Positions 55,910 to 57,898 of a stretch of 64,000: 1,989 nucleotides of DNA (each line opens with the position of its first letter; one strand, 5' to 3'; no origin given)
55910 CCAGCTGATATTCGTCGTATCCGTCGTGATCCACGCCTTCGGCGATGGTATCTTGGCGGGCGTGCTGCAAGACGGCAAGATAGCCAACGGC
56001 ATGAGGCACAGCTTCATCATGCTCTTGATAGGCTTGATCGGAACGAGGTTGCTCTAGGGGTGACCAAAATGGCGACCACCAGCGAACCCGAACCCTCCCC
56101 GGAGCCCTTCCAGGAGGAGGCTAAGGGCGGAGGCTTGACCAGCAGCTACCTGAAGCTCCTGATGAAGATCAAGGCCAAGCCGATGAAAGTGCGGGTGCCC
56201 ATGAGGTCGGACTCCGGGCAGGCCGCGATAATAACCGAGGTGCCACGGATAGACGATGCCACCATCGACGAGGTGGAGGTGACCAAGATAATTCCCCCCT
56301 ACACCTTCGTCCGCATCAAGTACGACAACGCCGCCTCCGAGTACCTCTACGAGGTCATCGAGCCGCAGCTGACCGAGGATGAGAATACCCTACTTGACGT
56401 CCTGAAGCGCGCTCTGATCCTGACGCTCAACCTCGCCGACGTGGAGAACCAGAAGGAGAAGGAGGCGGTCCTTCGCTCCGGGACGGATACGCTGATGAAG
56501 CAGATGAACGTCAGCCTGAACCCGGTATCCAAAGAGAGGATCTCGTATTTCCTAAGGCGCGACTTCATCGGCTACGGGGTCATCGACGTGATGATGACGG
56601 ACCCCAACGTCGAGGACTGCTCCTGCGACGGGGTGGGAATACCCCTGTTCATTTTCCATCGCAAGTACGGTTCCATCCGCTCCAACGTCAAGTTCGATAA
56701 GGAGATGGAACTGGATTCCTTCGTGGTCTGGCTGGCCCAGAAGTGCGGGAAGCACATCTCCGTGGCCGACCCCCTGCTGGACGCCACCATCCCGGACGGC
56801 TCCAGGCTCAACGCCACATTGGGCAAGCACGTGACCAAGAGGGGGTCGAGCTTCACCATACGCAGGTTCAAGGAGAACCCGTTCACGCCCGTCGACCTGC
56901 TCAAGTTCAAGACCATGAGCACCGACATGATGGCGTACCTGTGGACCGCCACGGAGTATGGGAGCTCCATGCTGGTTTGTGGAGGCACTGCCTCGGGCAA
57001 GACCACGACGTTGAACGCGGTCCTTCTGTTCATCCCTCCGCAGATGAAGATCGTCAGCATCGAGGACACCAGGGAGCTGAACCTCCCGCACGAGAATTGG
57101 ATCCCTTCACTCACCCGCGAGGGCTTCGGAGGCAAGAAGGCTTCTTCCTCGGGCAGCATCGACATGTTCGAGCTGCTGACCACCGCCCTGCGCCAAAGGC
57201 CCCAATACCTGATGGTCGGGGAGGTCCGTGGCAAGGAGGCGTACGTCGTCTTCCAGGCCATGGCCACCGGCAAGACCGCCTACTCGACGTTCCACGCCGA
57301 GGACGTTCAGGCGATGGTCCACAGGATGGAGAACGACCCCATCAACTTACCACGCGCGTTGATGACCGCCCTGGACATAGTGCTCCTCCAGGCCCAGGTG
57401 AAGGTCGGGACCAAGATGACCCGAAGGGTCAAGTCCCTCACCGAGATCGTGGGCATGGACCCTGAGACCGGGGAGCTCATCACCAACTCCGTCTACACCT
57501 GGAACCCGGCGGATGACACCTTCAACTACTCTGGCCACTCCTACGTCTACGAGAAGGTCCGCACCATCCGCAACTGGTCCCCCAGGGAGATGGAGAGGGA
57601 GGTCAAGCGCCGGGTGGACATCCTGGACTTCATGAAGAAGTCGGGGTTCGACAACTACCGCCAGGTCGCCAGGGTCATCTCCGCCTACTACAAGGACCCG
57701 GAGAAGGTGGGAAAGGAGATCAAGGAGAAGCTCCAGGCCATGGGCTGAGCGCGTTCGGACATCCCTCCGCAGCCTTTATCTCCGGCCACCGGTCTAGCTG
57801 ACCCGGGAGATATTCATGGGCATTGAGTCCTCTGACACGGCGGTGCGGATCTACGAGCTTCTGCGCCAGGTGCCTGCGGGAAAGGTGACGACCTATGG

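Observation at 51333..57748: Type-IV-filament locus with Tad-like split platform genes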

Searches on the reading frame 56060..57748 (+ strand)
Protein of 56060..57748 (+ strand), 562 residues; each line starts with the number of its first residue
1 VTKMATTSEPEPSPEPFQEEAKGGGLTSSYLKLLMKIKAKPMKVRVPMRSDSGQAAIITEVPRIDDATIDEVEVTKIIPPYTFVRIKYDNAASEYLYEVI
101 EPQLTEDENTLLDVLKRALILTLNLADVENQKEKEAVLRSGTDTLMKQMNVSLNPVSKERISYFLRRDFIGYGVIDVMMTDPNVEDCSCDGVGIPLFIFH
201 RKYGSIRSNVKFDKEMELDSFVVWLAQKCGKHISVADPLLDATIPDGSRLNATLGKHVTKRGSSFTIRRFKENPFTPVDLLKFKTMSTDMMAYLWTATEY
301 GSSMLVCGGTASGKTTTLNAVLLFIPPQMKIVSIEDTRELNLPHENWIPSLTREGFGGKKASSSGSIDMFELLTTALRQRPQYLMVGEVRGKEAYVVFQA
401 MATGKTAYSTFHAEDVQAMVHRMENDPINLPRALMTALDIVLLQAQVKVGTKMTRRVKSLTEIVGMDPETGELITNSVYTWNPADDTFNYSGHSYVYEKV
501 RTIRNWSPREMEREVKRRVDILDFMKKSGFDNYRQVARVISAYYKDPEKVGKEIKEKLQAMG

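Call 3: search_protein_families(library=pfam, proteins=[window:56060-57748:+], max_evalue=0.01)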
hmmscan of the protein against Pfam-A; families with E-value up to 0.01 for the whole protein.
window:56060-57748:+ (562 aa): 3 families
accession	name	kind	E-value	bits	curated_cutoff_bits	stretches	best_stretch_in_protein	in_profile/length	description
PF00437.27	T2SSE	-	1.9e-31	109.5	24.9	1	216-464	44-288/370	Type II/IV secretion system protein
PF23989.1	PilB3_C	-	6.2e-07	29.9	27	1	486-554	3-70/83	PilB3-like, C-terminal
PF01580.24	FtsK_SpoIIIE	-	0.0052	16.7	24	0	298-323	39-61/221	FtsK/SpoIIIE family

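Call 4: search_protein_families(library=ncbifam, proteins=[window:56060-57748:+], max_evalue=0.01)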
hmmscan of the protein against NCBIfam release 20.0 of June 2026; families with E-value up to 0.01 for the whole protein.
window:56060-57748:+ (562 aa): 17 families
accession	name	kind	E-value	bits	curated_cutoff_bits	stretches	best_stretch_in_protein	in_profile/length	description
NF058587.1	archaellum_moto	equivalog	5.7e-132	441.1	550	1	67-546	25-520/527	archaellum flagellar ATPase motor FlaI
NF053672.1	bindosome_BasE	exception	6.8e-57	193.3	1000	1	77-545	45-509/512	bindosome assembly system ATPase subunit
TIGR03819.1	heli_sec_ATPase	hypoth_equivalog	1.2e-42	146.3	373.15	1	160-425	40-299/340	TadA family conjugal transfer-associated ATPase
TIGR02788.1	VirB11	equivalog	2.2e-33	115.6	249.95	2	287-423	130-262/308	P-type DNA transfer ATPase VirB11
TIGR02782.1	TrbB_P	equivalog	2.7e-29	102.4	304.55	1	217-468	53-298/303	P-type conjugative transfer ATPase TrbB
NF010469.0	PRK13894.1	subfamily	1.1e-26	94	508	1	158-466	12-310/320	conjugal transfer ATPase TrbB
NF010475.0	PRK13900.1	equivalog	2.8e-23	82.5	389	1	289-419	148-275/333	type IV secretion system ATPase VirB11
NF010425.0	PRK13851.1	equivalog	3.8e-21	75.3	461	1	287-418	148-276/344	type IV secretion system protein VirB11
NF010407.0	PRK13833.1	subfamily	1.9e-18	67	499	1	237-437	81-273/323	conjugal transfer protein TrbB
NF041000.1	ATPase_ComGA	equivalog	1.6e-15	56.8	300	1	303-429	130-248/267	competence type IV pilus ATPase ComGA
TIGR02533.1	type_II_gspE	equivalog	5.7e-13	48.3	630.25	1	303-455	245-387/486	type II secretion system ATPase GspE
NF053534.1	T4PilAsmATPsTfpB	equivalog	2.6e-12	45.9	850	1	303-428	338-454/584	type IV pilus assembly ATPase TfpB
TIGR02538.1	type_IV_pilB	equivalog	3.6e-12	45.7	675.65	1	303-444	318-449/564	type IV-A pilus assembly ATPase PilB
NF007755.0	PRK10436.1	equivalog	5.8e-12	45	617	1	303-448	221-356/465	type II secretion system protein GspE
TIGR01420.1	pilT_fam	subfamily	2.5e-11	43.4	319.1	1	303-423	124-239/343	PilT/PilU family type 4a pilus ATPase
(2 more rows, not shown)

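Call 19: search_solved_structures(query=window:56060-57748:+, max_evalue=1e-10, show_alignments=0)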
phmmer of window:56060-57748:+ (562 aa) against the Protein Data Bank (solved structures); distinct sequences matched with E-value up to 1e-10: 9.
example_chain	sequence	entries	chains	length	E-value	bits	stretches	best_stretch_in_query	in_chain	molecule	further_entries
2oap_1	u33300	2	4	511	7.4e-131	440.5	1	77-555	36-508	Type II secretion system protein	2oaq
4ii7_A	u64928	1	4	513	2.5e-91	310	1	83-505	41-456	FlaI ATPase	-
4ihq_A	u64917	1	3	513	1.7e-90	307.3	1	83-505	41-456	FlaI ATPase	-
8rjf_A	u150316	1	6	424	4.9e-41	144.1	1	117-481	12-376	Pilus assembly ATPase CpaF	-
8rkd_E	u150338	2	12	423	4.9e-41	144.1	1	117-481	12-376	Pilus assembly ATPase CpaF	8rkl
9e24_A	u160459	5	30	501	5.5e-41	143.9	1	116-481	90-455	CpaF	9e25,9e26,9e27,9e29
6bge_A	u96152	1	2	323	1.7e-16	63.1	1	292-424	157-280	VirB11-like protein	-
1g6o_A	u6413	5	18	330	1.8e-16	63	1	292-424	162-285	CAG-ALPHA | virB11 homolog | Cag-alfa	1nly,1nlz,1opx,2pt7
2gza_A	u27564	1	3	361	6e-12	48.1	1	275-415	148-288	Type IV secretion system protein VirB11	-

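Call 45: search_solved_structures(query=window:56060-57748:+, max_evalue=1e-30, show_alignments=5)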
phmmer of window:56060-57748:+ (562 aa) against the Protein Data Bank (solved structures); distinct sequences matched with E-value up to 1e-30: 6.
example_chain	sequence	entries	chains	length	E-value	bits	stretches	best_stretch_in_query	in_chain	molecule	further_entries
2oap_1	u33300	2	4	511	7.4e-131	440.5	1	77-555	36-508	Type II secretion system protein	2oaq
4ii7_A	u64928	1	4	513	2.5e-91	310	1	83-505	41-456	FlaI ATPase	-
4ihq_A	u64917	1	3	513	1.7e-90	307.3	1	83-505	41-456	FlaI ATPase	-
8rjf_A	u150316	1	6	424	4.9e-41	144.1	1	117-481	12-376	Pilus assembly ATPase CpaF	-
8rkd_E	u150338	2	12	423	4.9e-41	144.1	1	117-481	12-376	Pilus assembly ATPase CpaF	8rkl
9e24_A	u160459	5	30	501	5.5e-41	143.9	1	116-481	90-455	CpaF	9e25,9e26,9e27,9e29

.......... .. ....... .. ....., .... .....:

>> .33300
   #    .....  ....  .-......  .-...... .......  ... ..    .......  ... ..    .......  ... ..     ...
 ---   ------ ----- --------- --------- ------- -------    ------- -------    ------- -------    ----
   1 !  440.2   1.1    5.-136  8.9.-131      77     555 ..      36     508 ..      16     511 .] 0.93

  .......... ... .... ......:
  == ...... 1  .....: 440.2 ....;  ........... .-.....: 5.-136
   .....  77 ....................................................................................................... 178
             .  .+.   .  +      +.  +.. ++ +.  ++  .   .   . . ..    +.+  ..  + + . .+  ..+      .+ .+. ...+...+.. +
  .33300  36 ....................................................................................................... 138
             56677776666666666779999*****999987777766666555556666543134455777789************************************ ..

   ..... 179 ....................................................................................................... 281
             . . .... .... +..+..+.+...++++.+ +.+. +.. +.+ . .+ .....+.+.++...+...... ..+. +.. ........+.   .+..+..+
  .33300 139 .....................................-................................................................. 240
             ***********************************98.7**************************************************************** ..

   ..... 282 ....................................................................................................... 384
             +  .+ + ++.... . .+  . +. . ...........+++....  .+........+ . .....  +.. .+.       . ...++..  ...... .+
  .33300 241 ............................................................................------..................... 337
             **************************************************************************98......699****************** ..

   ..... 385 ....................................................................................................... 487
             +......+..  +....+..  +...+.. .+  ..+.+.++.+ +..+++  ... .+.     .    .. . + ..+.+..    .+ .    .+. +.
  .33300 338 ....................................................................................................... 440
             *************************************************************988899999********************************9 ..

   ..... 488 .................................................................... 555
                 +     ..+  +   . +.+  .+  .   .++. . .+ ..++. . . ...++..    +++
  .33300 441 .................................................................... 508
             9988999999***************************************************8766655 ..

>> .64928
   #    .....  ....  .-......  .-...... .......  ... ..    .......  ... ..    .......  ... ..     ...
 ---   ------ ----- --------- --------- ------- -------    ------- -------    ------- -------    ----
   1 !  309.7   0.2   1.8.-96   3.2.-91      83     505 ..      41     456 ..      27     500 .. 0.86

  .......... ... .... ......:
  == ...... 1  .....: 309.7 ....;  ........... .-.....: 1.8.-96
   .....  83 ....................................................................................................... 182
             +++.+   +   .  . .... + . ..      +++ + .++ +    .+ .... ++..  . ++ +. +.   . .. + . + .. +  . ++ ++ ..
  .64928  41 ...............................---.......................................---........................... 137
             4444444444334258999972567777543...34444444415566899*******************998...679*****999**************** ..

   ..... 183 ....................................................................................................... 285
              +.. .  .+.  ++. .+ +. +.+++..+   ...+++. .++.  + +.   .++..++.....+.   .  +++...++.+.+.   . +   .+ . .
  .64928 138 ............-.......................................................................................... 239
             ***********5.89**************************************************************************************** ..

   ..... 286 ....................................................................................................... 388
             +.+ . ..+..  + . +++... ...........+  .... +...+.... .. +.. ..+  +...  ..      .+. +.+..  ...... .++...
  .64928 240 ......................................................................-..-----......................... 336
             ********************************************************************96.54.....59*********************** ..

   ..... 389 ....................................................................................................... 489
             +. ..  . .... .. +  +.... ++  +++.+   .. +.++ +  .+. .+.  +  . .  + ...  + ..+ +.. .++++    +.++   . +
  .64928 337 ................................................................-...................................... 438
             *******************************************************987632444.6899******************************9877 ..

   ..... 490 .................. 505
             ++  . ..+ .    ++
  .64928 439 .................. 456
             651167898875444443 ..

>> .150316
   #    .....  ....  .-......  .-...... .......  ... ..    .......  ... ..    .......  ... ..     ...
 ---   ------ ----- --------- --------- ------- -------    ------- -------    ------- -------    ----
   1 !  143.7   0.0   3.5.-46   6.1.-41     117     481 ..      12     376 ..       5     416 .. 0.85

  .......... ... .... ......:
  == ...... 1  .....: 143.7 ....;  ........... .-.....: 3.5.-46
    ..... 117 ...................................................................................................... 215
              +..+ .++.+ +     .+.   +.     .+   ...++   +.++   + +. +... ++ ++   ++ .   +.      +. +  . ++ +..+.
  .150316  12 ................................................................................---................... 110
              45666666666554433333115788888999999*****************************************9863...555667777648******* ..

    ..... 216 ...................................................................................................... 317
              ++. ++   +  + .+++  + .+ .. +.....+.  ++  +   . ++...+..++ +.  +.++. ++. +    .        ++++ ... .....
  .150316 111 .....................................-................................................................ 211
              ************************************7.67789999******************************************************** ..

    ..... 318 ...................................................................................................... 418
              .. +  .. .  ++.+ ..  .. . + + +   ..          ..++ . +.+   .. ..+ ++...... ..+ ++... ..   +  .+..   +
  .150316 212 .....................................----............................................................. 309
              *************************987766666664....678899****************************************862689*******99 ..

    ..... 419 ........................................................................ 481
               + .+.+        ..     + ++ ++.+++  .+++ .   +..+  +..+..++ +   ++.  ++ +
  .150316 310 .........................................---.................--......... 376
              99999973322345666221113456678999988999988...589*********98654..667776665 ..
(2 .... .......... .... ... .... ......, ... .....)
